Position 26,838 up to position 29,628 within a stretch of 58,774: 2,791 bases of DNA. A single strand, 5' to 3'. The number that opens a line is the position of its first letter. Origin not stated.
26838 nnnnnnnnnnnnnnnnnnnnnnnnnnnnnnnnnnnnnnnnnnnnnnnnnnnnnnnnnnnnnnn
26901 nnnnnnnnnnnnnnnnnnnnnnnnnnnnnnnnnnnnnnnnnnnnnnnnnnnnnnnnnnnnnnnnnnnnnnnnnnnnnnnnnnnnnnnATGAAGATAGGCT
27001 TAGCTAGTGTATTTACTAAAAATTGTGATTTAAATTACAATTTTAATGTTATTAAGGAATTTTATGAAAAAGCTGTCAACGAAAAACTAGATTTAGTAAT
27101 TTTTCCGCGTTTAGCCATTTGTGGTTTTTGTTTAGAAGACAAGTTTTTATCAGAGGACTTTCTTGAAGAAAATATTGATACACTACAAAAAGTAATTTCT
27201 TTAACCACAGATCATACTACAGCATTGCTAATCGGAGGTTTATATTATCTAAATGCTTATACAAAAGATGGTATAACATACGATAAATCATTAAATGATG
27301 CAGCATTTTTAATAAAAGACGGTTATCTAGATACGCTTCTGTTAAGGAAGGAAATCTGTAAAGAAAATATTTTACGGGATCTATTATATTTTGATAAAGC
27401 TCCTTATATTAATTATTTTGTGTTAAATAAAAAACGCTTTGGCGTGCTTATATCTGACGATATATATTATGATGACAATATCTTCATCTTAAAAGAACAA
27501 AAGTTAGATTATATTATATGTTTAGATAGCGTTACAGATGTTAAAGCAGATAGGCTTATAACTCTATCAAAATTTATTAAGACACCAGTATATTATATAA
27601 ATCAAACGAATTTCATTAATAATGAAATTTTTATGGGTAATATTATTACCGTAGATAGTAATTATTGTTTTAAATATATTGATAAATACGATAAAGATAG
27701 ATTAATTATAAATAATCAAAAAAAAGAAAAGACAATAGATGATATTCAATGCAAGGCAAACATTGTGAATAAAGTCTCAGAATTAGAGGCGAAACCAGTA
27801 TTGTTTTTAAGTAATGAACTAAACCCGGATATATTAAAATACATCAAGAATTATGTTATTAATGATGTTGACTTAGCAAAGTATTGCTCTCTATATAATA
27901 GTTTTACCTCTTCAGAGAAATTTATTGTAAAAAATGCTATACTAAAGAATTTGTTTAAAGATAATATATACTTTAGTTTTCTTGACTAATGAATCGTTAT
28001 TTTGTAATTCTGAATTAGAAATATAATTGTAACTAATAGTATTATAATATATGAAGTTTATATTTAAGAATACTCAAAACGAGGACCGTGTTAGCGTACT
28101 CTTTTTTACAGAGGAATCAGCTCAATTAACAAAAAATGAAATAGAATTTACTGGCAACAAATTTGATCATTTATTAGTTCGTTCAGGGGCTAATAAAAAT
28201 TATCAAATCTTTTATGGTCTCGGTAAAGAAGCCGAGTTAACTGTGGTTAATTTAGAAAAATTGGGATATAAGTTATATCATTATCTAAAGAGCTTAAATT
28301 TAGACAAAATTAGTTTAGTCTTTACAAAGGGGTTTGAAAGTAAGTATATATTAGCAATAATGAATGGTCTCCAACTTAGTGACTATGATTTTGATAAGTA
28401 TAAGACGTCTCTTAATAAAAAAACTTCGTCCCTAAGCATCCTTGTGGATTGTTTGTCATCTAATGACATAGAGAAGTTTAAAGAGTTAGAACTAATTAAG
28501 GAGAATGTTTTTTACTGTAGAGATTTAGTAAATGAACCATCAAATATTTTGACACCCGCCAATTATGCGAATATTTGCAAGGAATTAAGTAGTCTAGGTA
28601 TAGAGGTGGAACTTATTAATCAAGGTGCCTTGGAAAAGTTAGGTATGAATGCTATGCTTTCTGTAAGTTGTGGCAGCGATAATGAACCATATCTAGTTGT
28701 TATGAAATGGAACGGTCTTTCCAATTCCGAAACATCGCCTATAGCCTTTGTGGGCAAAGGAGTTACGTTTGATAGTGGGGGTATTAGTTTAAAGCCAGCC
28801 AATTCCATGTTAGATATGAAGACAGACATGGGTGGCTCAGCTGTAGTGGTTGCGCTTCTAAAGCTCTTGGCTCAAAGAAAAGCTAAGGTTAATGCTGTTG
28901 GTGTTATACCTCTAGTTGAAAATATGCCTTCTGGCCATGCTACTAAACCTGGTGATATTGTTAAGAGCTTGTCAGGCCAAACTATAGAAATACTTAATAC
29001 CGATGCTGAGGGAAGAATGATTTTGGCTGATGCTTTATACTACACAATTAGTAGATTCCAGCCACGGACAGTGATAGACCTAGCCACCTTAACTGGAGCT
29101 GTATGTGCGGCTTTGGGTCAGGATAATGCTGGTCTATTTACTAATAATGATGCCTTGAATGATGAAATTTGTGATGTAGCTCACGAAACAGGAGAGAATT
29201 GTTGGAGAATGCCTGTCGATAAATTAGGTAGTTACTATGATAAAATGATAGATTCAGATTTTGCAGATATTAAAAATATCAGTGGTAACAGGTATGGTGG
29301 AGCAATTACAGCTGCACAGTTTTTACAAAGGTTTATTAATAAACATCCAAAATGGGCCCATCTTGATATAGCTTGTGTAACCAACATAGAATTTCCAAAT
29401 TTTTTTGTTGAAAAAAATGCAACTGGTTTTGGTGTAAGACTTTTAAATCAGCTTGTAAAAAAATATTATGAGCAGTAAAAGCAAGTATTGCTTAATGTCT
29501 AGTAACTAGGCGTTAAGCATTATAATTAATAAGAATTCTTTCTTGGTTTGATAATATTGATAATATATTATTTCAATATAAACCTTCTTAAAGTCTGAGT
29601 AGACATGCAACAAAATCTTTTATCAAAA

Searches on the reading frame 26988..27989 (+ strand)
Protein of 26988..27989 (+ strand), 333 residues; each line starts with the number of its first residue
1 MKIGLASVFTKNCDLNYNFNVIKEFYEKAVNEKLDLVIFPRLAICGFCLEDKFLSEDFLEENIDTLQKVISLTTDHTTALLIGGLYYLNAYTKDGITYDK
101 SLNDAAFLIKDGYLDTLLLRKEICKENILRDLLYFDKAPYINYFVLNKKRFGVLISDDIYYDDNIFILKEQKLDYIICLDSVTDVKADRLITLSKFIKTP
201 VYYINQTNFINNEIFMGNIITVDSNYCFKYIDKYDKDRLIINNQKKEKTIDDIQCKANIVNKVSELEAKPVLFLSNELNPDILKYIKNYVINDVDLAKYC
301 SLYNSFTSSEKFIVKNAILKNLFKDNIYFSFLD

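Call 26: search_protein_families(library=ncbifam, proteins=[window:26988-27989:+], max_evalue=0.00001)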
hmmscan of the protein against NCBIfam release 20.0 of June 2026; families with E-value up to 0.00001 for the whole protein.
window:26988-27989:+ (333 aa): 2 families
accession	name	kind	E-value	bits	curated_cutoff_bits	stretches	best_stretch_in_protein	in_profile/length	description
NF010588.0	PRK13981.1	equivalog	2.5e-19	69.1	479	1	1-257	5-258/546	NAD+ synthase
NF002730.0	PRK02628.1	equivalog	7.1e-09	34.4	473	1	2-84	14-96/677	NAD(+) synthase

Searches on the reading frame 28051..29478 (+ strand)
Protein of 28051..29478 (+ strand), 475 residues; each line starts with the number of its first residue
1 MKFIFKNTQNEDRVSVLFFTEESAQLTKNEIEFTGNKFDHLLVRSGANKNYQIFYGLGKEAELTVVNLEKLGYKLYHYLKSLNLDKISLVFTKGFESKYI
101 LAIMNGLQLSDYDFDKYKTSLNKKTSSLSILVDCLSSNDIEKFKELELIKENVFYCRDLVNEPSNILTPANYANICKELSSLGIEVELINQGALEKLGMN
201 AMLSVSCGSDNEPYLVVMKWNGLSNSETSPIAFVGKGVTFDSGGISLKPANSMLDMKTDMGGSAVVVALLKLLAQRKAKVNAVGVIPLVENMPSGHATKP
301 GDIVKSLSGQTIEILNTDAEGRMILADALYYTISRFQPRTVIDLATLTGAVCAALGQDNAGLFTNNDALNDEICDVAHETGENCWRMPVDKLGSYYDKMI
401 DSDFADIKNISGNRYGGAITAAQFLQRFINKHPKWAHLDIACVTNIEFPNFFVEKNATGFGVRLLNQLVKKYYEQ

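Call 26: search_protein_families(library=ncbifam, proteins=[window:28051-29478:+], max_evalue=0.00001)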
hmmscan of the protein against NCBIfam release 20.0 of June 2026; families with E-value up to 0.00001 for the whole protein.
window:28051-29478:+ (475 aa): 13 families
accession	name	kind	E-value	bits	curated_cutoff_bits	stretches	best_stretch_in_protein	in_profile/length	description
NF002077.0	PRK00913.2-4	equivalog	1.9e-163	545.1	471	1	35-475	56-501/501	leucyl aminopeptidase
NF002075.0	PRK00913.2-2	equivalog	3.1e-160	534.3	468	1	25-474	49-501/502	leucyl aminopeptidase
NF002083.0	PRK00913.3-5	equivalog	2.7e-131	438.9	468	1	24-471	37-489/492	leucyl aminopeptidase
NF002073.0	PRK00913.1-2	equivalog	7.8e-123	411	432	1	20-473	50-502/505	leucyl aminopeptidase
NF002074.0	PRK00913.1-4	equivalog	6.2e-118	394.7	415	1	33-468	52-489/496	leucyl aminopeptidase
NF002082.0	PRK00913.3-4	equivalog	1.4e-106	357.3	552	1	105-472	140-503/504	leucyl aminopeptidase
NF002076.0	PRK00913.2-3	equivalog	6e-103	345.5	491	1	27-471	48-492/494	leucyl aminopeptidase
NF002072.0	PRK00913.1-1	equivalog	3.1e-93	313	826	1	112-469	138-492/502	leucyl aminopeptidase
NF002081.0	PRK00913.3-3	equivalog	5.8e-93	312.3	485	1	50-471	56-480/485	leucyl aminopeptidase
NF002078.0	PRK00913.2-5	equivalog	8.4e-88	295.1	622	1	33-472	51-497/500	leucyl aminopeptidase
NF002080.0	PRK00913.3-2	equivalog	1.1e-81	274.9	475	1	136-447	118-426/447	leucyl aminopeptidase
NF003450.0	PRK05015.1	equivalog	3.8e-74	249.9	437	1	141-471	95-427/429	aminopeptidase PepB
NF002079.0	PRK00913.3-1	equivalog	1.2e-61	208.9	1013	1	102-471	111-491/496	leucyl aminopeptidase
